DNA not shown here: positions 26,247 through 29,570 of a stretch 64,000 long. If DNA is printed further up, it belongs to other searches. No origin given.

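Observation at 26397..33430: Seven-kb block of unassignable genes wedged between portal and scaffold, closed by the strongest terminator in the window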

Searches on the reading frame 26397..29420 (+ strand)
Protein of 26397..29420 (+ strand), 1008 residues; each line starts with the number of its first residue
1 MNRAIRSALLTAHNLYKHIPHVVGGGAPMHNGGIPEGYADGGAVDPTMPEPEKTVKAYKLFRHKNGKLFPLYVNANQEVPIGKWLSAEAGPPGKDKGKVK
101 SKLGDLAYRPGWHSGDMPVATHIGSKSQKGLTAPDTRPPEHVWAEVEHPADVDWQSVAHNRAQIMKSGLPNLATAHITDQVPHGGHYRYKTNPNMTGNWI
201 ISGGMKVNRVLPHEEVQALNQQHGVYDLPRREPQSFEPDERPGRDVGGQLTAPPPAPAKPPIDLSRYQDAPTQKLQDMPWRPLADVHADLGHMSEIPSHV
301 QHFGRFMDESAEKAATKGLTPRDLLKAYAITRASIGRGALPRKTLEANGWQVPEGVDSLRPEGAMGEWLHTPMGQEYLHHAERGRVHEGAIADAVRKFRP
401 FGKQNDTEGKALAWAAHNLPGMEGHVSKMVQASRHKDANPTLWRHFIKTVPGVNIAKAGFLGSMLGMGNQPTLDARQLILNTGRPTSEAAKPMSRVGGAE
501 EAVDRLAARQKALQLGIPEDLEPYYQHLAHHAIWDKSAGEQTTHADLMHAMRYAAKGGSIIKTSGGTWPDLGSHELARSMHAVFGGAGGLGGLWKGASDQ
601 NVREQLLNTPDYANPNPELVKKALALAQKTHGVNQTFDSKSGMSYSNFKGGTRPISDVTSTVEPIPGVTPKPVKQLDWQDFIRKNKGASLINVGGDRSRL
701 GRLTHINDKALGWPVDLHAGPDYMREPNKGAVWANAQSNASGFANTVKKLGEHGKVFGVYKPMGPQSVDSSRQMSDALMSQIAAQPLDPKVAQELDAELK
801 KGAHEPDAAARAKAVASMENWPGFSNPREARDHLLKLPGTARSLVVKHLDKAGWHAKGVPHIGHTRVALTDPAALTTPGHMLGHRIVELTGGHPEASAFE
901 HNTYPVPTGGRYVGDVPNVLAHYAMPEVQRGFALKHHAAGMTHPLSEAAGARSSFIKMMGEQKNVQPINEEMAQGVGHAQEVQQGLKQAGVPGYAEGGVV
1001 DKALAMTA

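Call 41: predict_structure(alignment_id=A2)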
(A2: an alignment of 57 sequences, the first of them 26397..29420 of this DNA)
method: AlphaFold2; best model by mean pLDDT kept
length: 1008 residues; sequences in the alignment: 57
mean_pLDDT: 79.6   pTM: 0.50
mean pLDDT of the five models: 79.6, 77.7, 77.2, 75.8, 74.0
residues with pLDDT >= 90: 457; 70-90: 293; 50-70: 131; < 50: 127
segments of 3 or more residues with pLDDT < 50: 1-3, 17-34, 40-44, 235-257, 557-598, 609-615, 636-638, 640-643, 989-1008
pLDDT, mean of each block of 10 residues (from residue 1): 59 52 27 45 57 91 93 83 83 75 64 87 85 89 93 66 70 57 55 67 89 91 85 54 32 43 88 88 96 94 93 92 96 87 90 86 92 94 96 92 78 96 93 75 87 86 90 88 90 84 91 93 93 91 87 62 35 42 39 44 51 48 65 51 51 83 92 95 96 92 97 93 92 91 94 96 90 96 97 98 96 96 97 95 95 92 93 87 95 80 91 95 90 74 81 84 92 81 57 35 33
secondary structure, 60 per line:
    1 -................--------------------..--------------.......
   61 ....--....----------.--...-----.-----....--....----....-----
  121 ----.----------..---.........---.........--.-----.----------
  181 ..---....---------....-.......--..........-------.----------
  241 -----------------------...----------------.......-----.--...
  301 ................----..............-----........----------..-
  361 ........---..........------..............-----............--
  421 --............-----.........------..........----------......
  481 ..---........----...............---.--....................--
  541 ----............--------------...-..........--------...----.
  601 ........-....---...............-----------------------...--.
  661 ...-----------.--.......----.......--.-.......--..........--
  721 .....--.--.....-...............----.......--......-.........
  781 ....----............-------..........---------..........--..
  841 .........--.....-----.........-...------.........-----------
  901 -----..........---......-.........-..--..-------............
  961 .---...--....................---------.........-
elements in order (helices of 4 or more, strands of 3 or more residues): H2-17 E54-64 E67-70 E84-86 E98-101 E104-107 E112-115 E141-149 H154-161 E186-189 E199-202 E204-210 H213-222 H283-289 H298-316 H321-334 H342-347 H361-368 H372-381 H388-401 H407-418 H423-434 H440-448 H455-464 H475-482 H486-493 H498-512 H519-538 H545-556 H575-584 H600-608 H610-613 H617-631 E660-663 H678-684 E689-695 E700-706 E709-718 H721-725 E731-735 H737-751 E756-762 H765-770 H772-784 H789-800 H808-817 H827-836 H839-849 H852-856 H862-869 E881-889 E906-915 H921-924 H926-934 H949-961 E965-967 H970-989 H999-1007

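Call 45: fold_search(model_id=the predicted structure, library=pdb)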
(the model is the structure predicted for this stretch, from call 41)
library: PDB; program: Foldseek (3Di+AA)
matches with E <= 10: 434; with E <= 0.001: 0
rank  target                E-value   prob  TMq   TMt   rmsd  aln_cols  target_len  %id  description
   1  8bvx_C                1.3e-02  0.94  0.12  0.31  16.3       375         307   13  Structure of the mouse 8-oxoguanine DNA Glycosylase mOGG1 in complex with ligand TH13264 (released 2024-05-15)
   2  7az0_CCC              1.5e-02  0.96  0.13  0.33  13.4       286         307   14  Structure of the mouse 8-oxoguanine DNA Glycosylase mOGG1 in complex with TH12161 (released 2022-06-01)
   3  7az0_BBB              2.4e-02  0.95  0.13  0.33  13.3       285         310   14  Structure of the mouse 8-oxoguanine DNA Glycosylase mOGG1 in complex with TH12161 (released 2022-06-01)
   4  3knt_D                2.5e-02  1.00  0.14  0.58   7.5       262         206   11  Crystal structure of Methanocaldococcus jannaschii 8-oxoguanine glycosylase/lyase in complex with 15mer DNA containing (released 2010-02-02)
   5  7qel_BBB              2.9e-02  0.94  0.13  0.34  13.4       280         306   15  Structure of the mouse 8-oxoguanine DNA Glycosylase mOGG1 in complex with ligand TH011247 (released 2022-12-14)
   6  8bvx_B                2.9e-02  0.93  0.13  0.34  15.0       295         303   13  Structure of the mouse 8-oxoguanine DNA Glycosylase mOGG1 in complex with ligand TH13264 (released 2024-05-15)
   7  7ayz_CCC              3.8e-02  0.96  0.13  0.34  13.3       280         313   14  Structure of the mouse 8-oxoguanine DNA Glycosylase mOGG1 in complex with activator TH10785 (released 2022-06-01)
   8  8bq7_B                4.0e-02  0.87  0.12  0.32  15.6       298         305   14  Structure of the mouse 8-oxoguanine DNA Glycosylase mOGG1 in complex with ligand TH2829 (released 2023-11-29)
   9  4gp2_A                4.4e-02  0.14  0.06  0.13  21.1       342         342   11  Crystal structure of ISOPRENOID SYNTHASE A3MSH1 (TARGET EFI-501992) from pyrobaculum calidifontis complexed with DMAPP (released 2012-10-10)
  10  8cey_A                4.6e-02  0.77  0.12  0.31  17.1       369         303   13  Structure of the mouse 8-oxoguanine DNA Glycosylase mOGG1 in complex with ligand TH11233. (released 2024-02-21)
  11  6rlw_DDD              4.9e-02  0.92  0.13  0.33  10.9       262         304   12  Structure of the human 8-oxoguanine DNA Glycosylase hOGG1 in complex with inhibitor TH5487 (released 2020-07-22)
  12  7zc7_C                4.9e-02  0.92  0.13  0.34  13.3       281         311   14  Structure of the mouse 8-oxoguanine DNA Glycosylase mOGG1 in complex with ligand TH012941 (released 2023-07-05)
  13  7ayz_BBB              4.9e-02  0.80  0.13  0.33  18.4       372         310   12  Structure of the mouse 8-oxoguanine DNA Glycosylase mOGG1 in complex with activator TH10785 (released 2022-06-01)
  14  7pz1_CCC              4.9e-02  0.80  0.12  0.30  14.0       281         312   14  Structure of the mouse 8-oxoguanine DNA Glycosylase mOGG1 in complex with ligand TH8535 (released 2022-11-02)
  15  7az0_AAA              5.1e-02  0.85  0.12  0.32  13.5       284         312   14  Structure of the mouse 8-oxoguanine DNA Glycosylase mOGG1 in complex with TH12161 (released 2022-06-01)
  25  3fhf                  7.5e-02  1.00  0.17  0.67   4.8       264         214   12  Crystal structure of Methanocaldococcus jannaschii 8-oxoguanine DNA glycosylase (MjOgg) (released 2009-05-19)
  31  3fhg                  8.3e-02  1.00  0.17  0.68   5.6       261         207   12  Crystal structure of Sulfolobus solfataricus 8-oxoguanine DNA glycosylase (SsOgg) (released 2009-05-19)
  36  3knt_C                9.1e-02  1.00  0.17  0.73   5.0       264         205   12  Crystal structure of Methanocaldococcus jannaschii 8-oxoguanine glycosylase/lyase in complex with 15mer DNA containing (released 2010-02-02)
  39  3knt_A                1.0e-01  1.00  0.16  0.66   5.0       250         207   14  Crystal structure of Methanocaldococcus jannaschii 8-oxoguanine glycosylase/lyase in complex with 15mer DNA containing (released 2010-02-02)
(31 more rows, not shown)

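Call 46: search_solved_structures(query=A2, max_evalue=1)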
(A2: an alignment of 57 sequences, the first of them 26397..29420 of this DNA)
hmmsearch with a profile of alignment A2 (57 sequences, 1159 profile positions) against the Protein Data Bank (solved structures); distinct sequences matched with E-value up to 1: 1.
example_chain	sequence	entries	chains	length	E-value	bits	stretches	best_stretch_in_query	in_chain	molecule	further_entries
9b41_L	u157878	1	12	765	3.8e-20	75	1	990-1124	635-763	gp19 Portal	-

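Call 64: search_protein_families(library=pfam, alignment_id=A2, max_evalue=0.05)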
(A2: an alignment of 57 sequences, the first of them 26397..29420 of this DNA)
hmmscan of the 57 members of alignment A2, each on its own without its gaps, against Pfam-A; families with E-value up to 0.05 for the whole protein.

A. member 1, window:26397-29420:+ (1008 aa): 0 families

B. families by the number of members that match (of 57 scanned): 11 families
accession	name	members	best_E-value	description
PF18823.6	InPase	39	3.5e-53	Inorganic Pyrophosphatase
PF00719.24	Pyrophosphatase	39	0.00068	Inorganic pyrophosphatase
PF21666.2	DUF4246_N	6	0.0037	Domain of unknown function DUF4246, N-terminal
PF17944.6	Arg_decarbox_C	4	0.0013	Arginine decarboxylase C-terminal helical extension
PF18814.6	PBECR5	2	1e-11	phage-Barnase-EndoU-ColicinE5/D-RelE like nuclease5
PF18760.7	ART-PolyVal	1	8.9e-15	ADP-Ribosyltransferase in polyvalent proteins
PF23802.1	DUF7178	1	2e-14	Family of unknown function (DUF7178)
PF14284.11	PcfJ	1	1.3e-08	PcfJ-like protein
PF18186.6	SLATT_4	1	0.025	SMODS and SLOG-associating 2TM effector domain family 4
PF17200.10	sCache_2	1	0.039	Single Cache domain 2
PF09995.15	MPAB_Lcp_cat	1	0.04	ER-bound oxygenase mpaB/B'/Rubber oxygenase, catalytic domain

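Call 70: fold_search(model_id=the predicted structure, library=viral)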
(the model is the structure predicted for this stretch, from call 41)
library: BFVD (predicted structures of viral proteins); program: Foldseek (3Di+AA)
matches with E <= 10: 234; with E <= 0.001: 21
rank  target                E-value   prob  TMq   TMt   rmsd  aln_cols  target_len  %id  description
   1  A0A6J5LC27            9.7e-39  1.00  0.28  0.32  25.9       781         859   27  Uncharacterized protein [uncultured Caudovirales phage]
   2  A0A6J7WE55            2.9e-21  1.00  0.26  0.59   6.7       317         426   39  Uncharacterized protein [uncultured Caudovirales phage]
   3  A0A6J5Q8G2            1.5e-18  1.00  0.29  0.66  26.6       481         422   22  Uncharacterized protein [uncultured Caudovirales phage]
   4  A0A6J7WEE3            3.3e-16  1.00  0.27  0.54  22.4       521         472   17  Uncharacterized protein [uncultured Caudovirales phage]
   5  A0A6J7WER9            7.4e-16  1.00  0.29  0.62  21.8       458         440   17  Uncharacterized protein [uncultured Caudovirales phage]
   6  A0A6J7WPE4            3.6e-15  1.00  0.30  0.44   7.7       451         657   17  Uncharacterized protein [uncultured Caudovirales phage]
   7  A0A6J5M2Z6            1.1e-14  1.00  0.26  0.58  11.2       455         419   17  Uncharacterized protein [uncultured Caudovirales phage]
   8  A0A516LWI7            6.3e-14  1.00  0.27  0.57  18.4       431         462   18  (no name in the UniProt tables at hand)
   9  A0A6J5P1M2            1.7e-13  1.00  0.24  0.17  40.0       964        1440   15  Uncharacterized protein [uncultured Caudovirales phage]
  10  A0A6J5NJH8            1.8e-13  1.00  0.25  0.51   4.6       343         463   20  Uncharacterized protein [uncultured Caudovirales phage]
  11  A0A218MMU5            5.0e-10  1.00  0.15  0.11  16.4       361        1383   24  Uncharacterized protein [uncultured virus]
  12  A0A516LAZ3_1          6.0e-08  1.00  0.14  0.10   5.3       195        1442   27  (no name in the UniProt tables at hand)
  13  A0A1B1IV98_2          6.0e-08  1.00  0.23  0.30   4.6       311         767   12  (no name in the UniProt tables at hand)
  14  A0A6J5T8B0            1.4e-07  1.00  0.23  0.38   6.9       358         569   16  Uncharacterized protein [uncultured Caudovirales phage]
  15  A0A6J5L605            7.8e-07  1.00  0.22  0.16  10.4       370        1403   15  PcfJ-like protein [uncultured Caudovirales phage]
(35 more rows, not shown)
